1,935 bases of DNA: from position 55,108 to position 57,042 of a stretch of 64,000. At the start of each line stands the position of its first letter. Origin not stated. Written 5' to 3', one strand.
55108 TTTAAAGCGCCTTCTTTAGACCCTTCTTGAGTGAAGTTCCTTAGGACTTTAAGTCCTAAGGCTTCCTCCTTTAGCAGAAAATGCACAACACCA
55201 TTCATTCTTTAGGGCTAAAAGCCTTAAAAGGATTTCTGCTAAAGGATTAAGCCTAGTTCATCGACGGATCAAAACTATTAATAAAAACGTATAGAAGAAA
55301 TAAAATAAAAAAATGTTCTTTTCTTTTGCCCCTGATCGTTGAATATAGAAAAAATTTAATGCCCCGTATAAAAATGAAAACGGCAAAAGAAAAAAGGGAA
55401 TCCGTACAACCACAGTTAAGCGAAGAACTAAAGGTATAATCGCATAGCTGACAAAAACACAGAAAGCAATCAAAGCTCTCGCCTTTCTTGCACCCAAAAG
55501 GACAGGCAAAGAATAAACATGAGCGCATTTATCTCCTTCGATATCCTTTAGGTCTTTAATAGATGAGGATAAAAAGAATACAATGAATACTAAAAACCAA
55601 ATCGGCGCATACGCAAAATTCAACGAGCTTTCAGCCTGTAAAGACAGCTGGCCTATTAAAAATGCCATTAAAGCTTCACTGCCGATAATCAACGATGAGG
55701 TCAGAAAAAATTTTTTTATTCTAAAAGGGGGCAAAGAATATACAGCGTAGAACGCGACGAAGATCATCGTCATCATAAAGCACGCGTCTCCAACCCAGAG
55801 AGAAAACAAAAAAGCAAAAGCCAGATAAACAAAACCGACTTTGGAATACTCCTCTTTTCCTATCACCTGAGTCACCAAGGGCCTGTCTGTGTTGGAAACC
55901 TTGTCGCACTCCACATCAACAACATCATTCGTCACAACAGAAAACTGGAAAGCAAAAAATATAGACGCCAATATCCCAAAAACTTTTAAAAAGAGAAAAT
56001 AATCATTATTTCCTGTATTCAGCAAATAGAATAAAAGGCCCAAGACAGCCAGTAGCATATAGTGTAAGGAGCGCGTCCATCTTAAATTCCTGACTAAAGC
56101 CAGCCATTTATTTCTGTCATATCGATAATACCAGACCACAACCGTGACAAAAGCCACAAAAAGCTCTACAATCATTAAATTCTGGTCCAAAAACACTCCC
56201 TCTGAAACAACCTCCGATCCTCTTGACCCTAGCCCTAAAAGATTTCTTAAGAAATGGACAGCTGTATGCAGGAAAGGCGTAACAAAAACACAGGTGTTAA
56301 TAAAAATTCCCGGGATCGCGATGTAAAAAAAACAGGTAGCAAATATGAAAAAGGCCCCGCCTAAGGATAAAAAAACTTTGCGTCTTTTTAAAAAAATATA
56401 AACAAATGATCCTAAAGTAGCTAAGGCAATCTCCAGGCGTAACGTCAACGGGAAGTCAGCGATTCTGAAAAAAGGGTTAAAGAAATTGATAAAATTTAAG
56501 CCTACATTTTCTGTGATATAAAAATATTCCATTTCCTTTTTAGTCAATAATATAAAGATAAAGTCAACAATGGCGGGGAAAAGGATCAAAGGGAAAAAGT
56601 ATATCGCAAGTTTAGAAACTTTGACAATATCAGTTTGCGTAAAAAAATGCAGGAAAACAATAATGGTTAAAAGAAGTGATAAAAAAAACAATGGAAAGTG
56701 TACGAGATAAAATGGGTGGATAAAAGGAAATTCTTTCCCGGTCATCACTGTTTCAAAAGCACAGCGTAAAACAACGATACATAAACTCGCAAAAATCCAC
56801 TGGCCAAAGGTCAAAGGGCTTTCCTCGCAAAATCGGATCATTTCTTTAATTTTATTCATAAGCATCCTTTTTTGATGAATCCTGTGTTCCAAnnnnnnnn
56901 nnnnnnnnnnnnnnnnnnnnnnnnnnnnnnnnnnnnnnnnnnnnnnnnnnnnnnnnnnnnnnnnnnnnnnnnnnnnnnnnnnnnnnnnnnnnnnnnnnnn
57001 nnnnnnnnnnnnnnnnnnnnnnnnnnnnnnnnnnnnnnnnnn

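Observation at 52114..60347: Three GT-C glycosyltransferases, a UbiA-family prenyltransferase and a radical SAM enzyme suggest a lipid-linked sugar donor pathway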

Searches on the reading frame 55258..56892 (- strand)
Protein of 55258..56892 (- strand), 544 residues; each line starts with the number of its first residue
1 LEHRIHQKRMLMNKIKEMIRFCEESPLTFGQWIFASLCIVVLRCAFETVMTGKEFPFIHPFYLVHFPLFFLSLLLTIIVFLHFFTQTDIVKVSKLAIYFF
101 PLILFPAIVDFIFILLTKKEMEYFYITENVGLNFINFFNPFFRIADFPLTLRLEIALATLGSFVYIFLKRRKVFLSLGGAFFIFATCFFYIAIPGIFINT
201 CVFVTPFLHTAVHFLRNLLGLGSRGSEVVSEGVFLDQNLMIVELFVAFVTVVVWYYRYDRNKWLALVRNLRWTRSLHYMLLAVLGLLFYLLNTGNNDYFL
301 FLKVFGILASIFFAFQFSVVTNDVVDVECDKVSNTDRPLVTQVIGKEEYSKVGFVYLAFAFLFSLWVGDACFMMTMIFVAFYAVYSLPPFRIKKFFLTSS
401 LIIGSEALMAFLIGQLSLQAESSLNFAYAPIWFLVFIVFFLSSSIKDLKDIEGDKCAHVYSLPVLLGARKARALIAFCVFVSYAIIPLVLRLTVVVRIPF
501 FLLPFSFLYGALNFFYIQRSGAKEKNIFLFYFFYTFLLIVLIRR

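Call 4: search_protein_families(library=pfam, proteins=[window:55258-56892:-], max_evalue=0.1)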
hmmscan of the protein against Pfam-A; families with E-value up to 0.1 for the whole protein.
window:55258-56892:- (544 aa): 2 families
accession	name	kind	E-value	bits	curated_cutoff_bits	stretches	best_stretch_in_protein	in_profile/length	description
PF01040.23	UbiA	-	7e-25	88.2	34.2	1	288-533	9-246/250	UbiA prenyltransferase family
PF04826.19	Arm_2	-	0.092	12.7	20.4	0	264-309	108-154/221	Armadillo-like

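Call 5: search_protein_families(library=ncbifam, proteins=[window:55258-56892:-], max_evalue=0.1)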
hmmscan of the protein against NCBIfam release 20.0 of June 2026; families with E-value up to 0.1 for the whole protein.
window:55258-56892:- (544 aa): 12 families
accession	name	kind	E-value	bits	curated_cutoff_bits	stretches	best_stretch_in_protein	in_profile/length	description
NF009523.0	PRK12884.1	equivalog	4.7e-19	68.7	269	1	265-514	6-246/279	prenyltransferase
NF005742.0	PRK07566.1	equivalog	7.6e-16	58.1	313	1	315-484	79-248/315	chlorophyll synthase ChlG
TIGR01476.1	chlor_syn_BchG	subfamily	9.5e-13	48.2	212.3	1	305-484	41-219/283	(bacterio)chlorophyll synthase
NF009525.0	PRK12887.1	equivalog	1.1e-12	48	226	1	283-533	33-291/310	homogentisate phytyltransferase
NF009521.0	PRK12882.1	equivalog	3.2e-11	43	296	1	277-489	16-221/280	geranylgeranylglycerol-phosphate geranylgeranyltransferase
NF010117.0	PRK13591.1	equivalog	3.8e-09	36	238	1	433-513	185-265/307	prenyltransferase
TIGR01475.1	ubiA_other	subfamily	8.3e-09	35.3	180.8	1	272-534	11-268/282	UbiA-like polyprenyltransferase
NF009522.0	PRK12883.1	equivalog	9.2e-09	35.2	353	1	307-498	42-224/279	geranylgeranylglycerol-phosphate geranylgeranyltransferase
NF009513.0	PRK12872.1-3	equivalog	1.4e-07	31.4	288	1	316-521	67-265/293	prenyltransferase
NF009512.0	PRK12872.1-1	equivalog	1.8e-05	24.5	278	1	305-528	41-277/303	geranylgeranylglycerol-phosphate geranylgeranyltransferase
NF004751.0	PRK06080.1-3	equivalog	2.1e-05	24.2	264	1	445-506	193-255/296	1,4-dihydroxy-2-naphthoate polyprenyltransferase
NF035940.1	prenyl_rel_EboC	equivalog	6.5e-05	22.5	250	1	305-439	43-172/292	UbiA-like protein EboC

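Call 7: find_encoding_contigs(protein=window:55258-56892:-, flank=10000, max_places=6)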
Protein window:55258-56892:- (544 aa): no gene with exactly this product is on record in the collection.

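Call 9: find_homologous_proteins(query=window:55258-56892:-)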
Query window:55258-56892:- (544 aa): 51 proteins with E <= 0.001 among 8000 candidates.
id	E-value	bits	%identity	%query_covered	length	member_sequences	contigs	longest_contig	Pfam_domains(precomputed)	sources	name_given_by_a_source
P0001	0.0e+0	1136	100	97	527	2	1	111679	PF01040.24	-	-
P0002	1.8e-288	976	84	98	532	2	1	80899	PF01040.24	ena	-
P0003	5.0e-168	579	51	98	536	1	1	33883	PF01040.24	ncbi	ncbi:MAG: UbiA family prenyltransferase [Candidatus Omnitrophota bacterium]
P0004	3.9e-165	569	52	98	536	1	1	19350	PF01040.24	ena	-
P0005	3.2e-150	520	49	93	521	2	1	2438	PF01040.24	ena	-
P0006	1.7e-145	505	47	98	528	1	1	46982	PF01040.24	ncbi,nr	ncbi:MAG: UbiA family prenyltransferase [Candidatus Omnitrophica bacterium]|nr:UbiA family prenyltra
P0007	2.8e-145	504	47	97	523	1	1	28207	PF01040.24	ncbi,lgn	-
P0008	1.7e-144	501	47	95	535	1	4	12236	PF01040.24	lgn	-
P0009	1.8e-142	495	47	98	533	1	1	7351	PF01040.24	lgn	-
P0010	6.5e-142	493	46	96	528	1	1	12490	PF01040.24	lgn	-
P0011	5.9e-141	490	48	98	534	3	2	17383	PF01040.24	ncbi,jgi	jgi:4-hydroxybenzoate polyprenyltransferase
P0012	2.1e-125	438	42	98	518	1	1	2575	PF01040.24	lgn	-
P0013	7.1e-125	436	43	96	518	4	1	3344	PF01040.24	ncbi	-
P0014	1.6e-124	435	43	98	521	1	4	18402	PF01040.24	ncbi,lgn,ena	-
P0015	4.6e-123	430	43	99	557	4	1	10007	PF01040.24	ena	-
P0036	1.4e-40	158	29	88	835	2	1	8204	PF14559.13,PF13431.13,PF13414.13,PF01040.24,PF00515.35,PF13424.13,PF13432.13,PF13428.13,PF13181.13,PF07719.24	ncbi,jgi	-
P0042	1.9e-34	138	28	88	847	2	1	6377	PF14559.13,PF13431.13,PF13414.13,PF01040.24,PF00515.35,PF13424.13,PF13432.13,PF13428.13,PF13181.13,PF07719.24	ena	-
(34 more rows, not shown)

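Call 12: search_solved_structures(query=A1, max_evalue=1)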
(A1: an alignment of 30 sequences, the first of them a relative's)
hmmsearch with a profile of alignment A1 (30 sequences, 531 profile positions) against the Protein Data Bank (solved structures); distinct sequences matched with E-value up to 1: 9.
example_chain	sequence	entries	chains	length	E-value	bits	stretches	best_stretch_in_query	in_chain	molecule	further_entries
6m31_A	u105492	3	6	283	4.6e-23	85.1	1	280-505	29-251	Digeranylgeranylglyceryl phosphate synthase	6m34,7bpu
4tq3_A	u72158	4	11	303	5.6e-20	74.9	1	263-529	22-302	Prenyltransferase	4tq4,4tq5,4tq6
9sas_C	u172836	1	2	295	1e-16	64.1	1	313-489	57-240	Chlorophyll a synthase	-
9sau_C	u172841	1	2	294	1.3e-16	63.8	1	313-489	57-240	Chlorophyll a synthase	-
4od4_A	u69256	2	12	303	4.4e-09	38.9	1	277-504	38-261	4-hydroxybenzoate octaprenyltransferase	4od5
8j8j_D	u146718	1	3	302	2.4e-07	33.2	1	287-412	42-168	Decaprenyl-phosphate phosphoribosyltransferase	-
8djk_B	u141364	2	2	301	5.2e-05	25.5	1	322-525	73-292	UbiA prenyltransferase domain-containing protein 1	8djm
4o7q_A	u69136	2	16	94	0.66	11.9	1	210-274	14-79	Interferon-inducible protein AIM2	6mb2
8gy7_P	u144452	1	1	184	0.78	11.7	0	354-383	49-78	Melanocortin-2 receptor accessory protein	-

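Call 13: find_related_loci(query=A1, collection=genome_contigs, flank=10000)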
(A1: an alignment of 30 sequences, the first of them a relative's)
Query A1 (527 aa) in genome_contigs; peptide patterns used: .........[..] (x = any residue, [..] = any of these).
263 stretches matched a pattern; 167 encode a relative of the query (tblastn E <= 1e-3); the best 80 are kept; 80 distinct loci.
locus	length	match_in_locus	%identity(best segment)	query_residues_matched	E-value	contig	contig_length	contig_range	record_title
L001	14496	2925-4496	51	5-526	1e-174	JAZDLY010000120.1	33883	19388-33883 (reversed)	MAG: Candidatus Omnitrophota bacterium isolate MEGAHIT-group-0.624 k141_6932270, whole genome shotgun sequence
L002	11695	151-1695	47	5-527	3e-146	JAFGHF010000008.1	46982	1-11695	MAG: Candidatus Omnitrophota bacterium isolate Zod_Metabat.1437 k87_1729771, whole genome shotgun sequence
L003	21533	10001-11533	46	2-521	8e-134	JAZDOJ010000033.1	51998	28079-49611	MAG: Candidatus Omnitrophota bacterium isolate MEGAHIT-group-0.767 k141_289555, whole genome shotgun sequence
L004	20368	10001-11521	42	2-520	5e-131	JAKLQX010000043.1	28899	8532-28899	MAG: Candidatus Omnitrophota bacterium isolate bin S2.101 k141_254109, whole genome shotgun sequence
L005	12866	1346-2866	43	6-522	3e-126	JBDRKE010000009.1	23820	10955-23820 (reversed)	MAG: Candidatus Omnitrophota bacterium isolate MEGAHIT-group-1.695 k141_8037922, whole genome shotgun sequence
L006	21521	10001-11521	43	2-520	5e-123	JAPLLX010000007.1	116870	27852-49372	MAG: Candidatus Omnitrophota bacterium isolate LacPavin_0920_WC90_MAG_43_22 LacPavin_0920_WC90_scaffold_992157, whole ge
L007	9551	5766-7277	43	2-517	1e-120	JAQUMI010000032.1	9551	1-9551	MAG: Candidatus Omnitrophota bacterium isolate STD1_150 NODE_21198_length_9551_cov_5.734826_Sandtown_D1, whole genome sh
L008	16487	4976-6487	44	6-523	4e-117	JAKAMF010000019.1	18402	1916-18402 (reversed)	MAG: bacterium isolate WY5.bin157 NODE_4870_length_18402_cov_1.288317, whole genome shotgun sequence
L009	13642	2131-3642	43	2-517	4e-115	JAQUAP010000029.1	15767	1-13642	MAG: Candidatus Omnitrophota bacterium isolate STC_87 NODE_8093_length_15767_cov_3.523977_Sandtown_C, whole genome shotg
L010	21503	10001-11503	42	5-517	6e-113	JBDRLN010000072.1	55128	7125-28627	MAG: Candidatus Omnitrophota bacterium isolate MEGAHIT-group-1.780 k141_8716920, whole genome shotgun sequence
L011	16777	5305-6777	41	6-511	1e-111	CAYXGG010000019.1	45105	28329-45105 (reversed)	MAG TPA_asm: uncultured Planctomycetales bacterium isolate SRP150892_co2_491 genome assembly, contig: NODE_908_length_45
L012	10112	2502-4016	40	6-512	1e-80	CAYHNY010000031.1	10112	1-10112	MAG TPA_asm: uncultured Planctomycetales bacterium isolate ERP119705_co14_517 genome assembly, contig: NODE_9384_length_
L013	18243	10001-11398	33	48-527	2e-68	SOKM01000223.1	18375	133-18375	MAG: Candidatus Cloacimonadota bacterium isolate E44_bin80 NODE_997_length_18375_cov_7.688592, whole genome shotgun sequ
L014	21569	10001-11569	31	1-517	6e-55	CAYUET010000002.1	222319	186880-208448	MAG TPA_asm: uncultured bacterium isolate SRP192927_co3_253 genome assembly, contig: NODE_27_length_222319_cov_7.007968,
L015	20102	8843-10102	30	55-475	7e-51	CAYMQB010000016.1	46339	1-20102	MAG TPA_asm: uncultured bacterium isolate binchicken_co228_479 genome assembly, contig: NODE_835_length_46339_cov_46.488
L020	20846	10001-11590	29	1-525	4e-45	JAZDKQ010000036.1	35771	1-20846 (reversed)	MAG: Candidatus Moraniibacteriota bacterium isolate MEGAHIT-group-0.544 k141_19840177, whole genome shotgun sequence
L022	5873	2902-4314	29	6-473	1e-44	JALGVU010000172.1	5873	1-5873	MAG: bacterium isolate Meg19_46_Bin_182 Meg19_46_Bin_182_scaffold_34623, whole genome shotgun sequence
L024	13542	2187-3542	30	48-508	2e-43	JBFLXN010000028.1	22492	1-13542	MAG: Candidatus Edwardsbacteria bacterium isolate MAG059 MAG059_28, whole genome shotgun sequence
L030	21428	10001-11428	30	1-473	1e-39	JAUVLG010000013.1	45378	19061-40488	MAG: Candidatus Eisenbacteria bacterium isolate CSMAG_500 CSMAG_500_k141_736320_length_45378_cov_19.4023, whole genome s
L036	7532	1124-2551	30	1-466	2e-39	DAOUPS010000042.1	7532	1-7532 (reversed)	MAG TPA_asm: bacterium isolate CSMAG_106 CSMAG_106_k127_5038309_length_7532_cov_12.0000, whole genome shotgun sequence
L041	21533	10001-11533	29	3-510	2e-45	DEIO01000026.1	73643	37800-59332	MAG TPA_asm: Patescibacteria group bacterium UBA2772 UBA2772_contig_5213, whole genome shotgun sequence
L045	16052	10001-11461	27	46-525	3e-38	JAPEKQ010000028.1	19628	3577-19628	MAG: bacterium isolate MAG173-P120 NODE_28_length_19628_cov_143.624674, whole genome shotgun sequence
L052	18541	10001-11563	25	1-525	3e-37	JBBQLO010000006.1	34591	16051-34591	MAG: Parcubacteria group bacterium isolate Co_metawrap_489 Cmw_489_k141_19942004_length_34591_cov_16.9940, whole genome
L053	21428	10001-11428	28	41-511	4e-37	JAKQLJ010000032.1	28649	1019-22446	MAG: bacterium isolate USDV_maxbin.175 k141_1666811, whole genome shotgun sequence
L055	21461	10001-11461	26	46-525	9e-37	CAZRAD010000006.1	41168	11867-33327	MAG TPA_asm: uncultured bacterium isolate binchicken_co334_58 genome assembly, contig: NODE_1461_length_41168_cov_5.8804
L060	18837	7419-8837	29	2-471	6e-36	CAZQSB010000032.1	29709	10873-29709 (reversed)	MAG TPA_asm: uncultured bacterium isolate SRP332253_co2_189 genome assembly, contig: NODE_1375_length_29709_cov_5.595535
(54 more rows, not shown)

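Call 17: search_protein_families(library=pfam, proteins=[L020:8658-9794:-, L020:11661-12446:-, L020:7642-8652:-, L020:5471-7618:-, L020:3826-4239:-, L020:3129-3854:-, L020:12471-13406:-, L020:1318-3123:-, L020:4252-5442:-, L020:13470-14996:-], max_evalue=0.01)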
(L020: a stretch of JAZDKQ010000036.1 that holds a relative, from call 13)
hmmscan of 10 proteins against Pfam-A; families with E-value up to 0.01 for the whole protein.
L020:8658-9794:- (378 aa): 1 family
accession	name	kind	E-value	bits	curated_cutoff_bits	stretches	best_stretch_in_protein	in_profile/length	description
PF18884.5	TSP3_bac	-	1.5e-14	53.9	25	2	36-57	1-22/22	Bacterial TSP3 repeat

L020:11661-12446:- (261 aa): 11 families
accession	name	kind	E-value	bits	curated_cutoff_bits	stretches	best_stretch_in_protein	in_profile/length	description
PF00398.26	RrnaAD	-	4e-60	203.6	24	1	4-258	2-260/263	Ribosomal RNA adenine dimethylase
PF13649.12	Methyltransf_25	-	6.3e-07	30.4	27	1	36-90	1-61/97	Methyltransferase domain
PF08241.18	Methyltransf_11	-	1.6e-05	25.9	21.2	1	37-90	1-57/95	Methyltransferase domain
PF02390.23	Methyltransf_4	-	0.00011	22.1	24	1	35-103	4-78/173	Putative methyltransferase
PF13847.12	Methyltransf_31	-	0.00023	21.3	27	1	32-93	3-70/145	Methyltransferase domain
PF08242.18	Methyltransf_12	-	0.00029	21.9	30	1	37-95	1-61/98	Methyltransferase domain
PF13489.12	Methyltransf_23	-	0.00029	21.1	27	1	28-74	18-70/164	Methyltransferase domain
PF13679.12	Methyltransf_32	-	0.0013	19.1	27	1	22-83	15-81/143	Methyltransferase domain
PF05219.18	DREV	-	0.0016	18.1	26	1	27-81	89-144/265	DREV methyltransferase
PF18606.7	HTH_53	-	0.0068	16.5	30.6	0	212-243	16-47/62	Zap helix turn helix N-terminal domain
PF05175.20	MTS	-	0.008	16.3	23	0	27-108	30-107/170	Methyltransferase small domain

L020:7642-8652:- (336 aa): 0 families

L020:5471-7618:- (715 aa): 0 families

L020:3826-4239:- (137 aa): 1 family
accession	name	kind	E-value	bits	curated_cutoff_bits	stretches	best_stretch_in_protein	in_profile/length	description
PF12666.12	PrgI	-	1.9e-06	28.7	27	1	10-87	8-89/91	PrgI family protein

L020:3129-3854:- (241 aa): 0 families

L020:12471-13406:- (311 aa): 4 families
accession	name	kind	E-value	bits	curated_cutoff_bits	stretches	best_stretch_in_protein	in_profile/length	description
PF03990.20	DUF348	-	3.9e-20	71.7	24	2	94-133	1-40/41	G5-linked-Ubiquitin-like domain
PF07501.17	G5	-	2.8e-18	66.3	23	1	152-224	3-75/75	G5 domain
PF03330.24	DPBB_1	-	1.1e-15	58.1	28.8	1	233-306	4-83/83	Lytic transglycolase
PF00967.23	Barwin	-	0.0013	19.2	21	1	252-302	59-106/119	Barwin family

L020:1318-3123:- (601 aa): 5 families
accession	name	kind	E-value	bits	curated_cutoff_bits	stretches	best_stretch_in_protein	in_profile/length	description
PF19044.6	P-loop_TraG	-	1.8e-28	99.8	25.8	1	249-559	26-347/413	TraG P-loop domain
PF12846.13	AAA_10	-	2e-10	40.7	27.5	1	250-299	19-71/362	AAA-like domain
PF01935.23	DUF87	-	3.1e-08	34.4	23.2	1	255-319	26-92/220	Helicase HerA, central domain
PF03135.19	CagE_TrbE_VirB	-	0.0047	17.3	21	0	51-197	62-196/204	CagE, TrbE, VirB family, component of type IV transporter system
PF00270.35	DEAD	-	0.0093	16.2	26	0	250-291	12-56/167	DEAD/DEAH box helicase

L020:4252-5442:- (396 aa): 0 families

L020:13470-14996:- (508 aa): 11 families
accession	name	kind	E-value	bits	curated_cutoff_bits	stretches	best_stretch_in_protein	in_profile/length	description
PF01078.27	Mg_chelatase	-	8.9e-95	316.4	20.3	1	194-400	1-206/207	Magnesium chelatase, subunit ChlI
PF13541.12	ChlI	-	8.7e-42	142.3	27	1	20-143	1-121/121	Subunit ChlI of Mg-chelatase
PF13335.12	Mg_chelatase_C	-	1.9e-33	115.4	26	1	407-504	1-94/94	Magnesium chelatase, subunit ChlI C-terminal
PF00493.29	MCM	-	4.5e-10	39.4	23.3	1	293-353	114-174/224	MCM P-loop domain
PF07728.20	AAA_5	-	9.1e-08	32.6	22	1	300-354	66-125/139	AAA domain (dynein-related subfamily)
PF05362.19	Lon_C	-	4.4e-06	26.9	21.1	1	17-169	42-203/205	Lon protease (S16) C-terminal proteolytic domain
PF00158.32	Sigma54_activat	-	1.2e-05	25.5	20.2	0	290-351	83-142/168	Sigma-54 interaction domain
PF05496.18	RuvB_N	-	7.1e-05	23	27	0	198-234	9-52/159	Holliday junction DNA helicase RuvB P-loop domain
PF00004.35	AAA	-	0.0005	21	21.2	1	218-239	1-22/131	ATPase family associated with various cellular activities (AAA)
PF13191.12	AAA_16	-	0.004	18.1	32.6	0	205-238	13-47/167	AAA ATPase domain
PF13401.12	AAA_22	-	0.0078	17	27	0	216-240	6-30/130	AAA domain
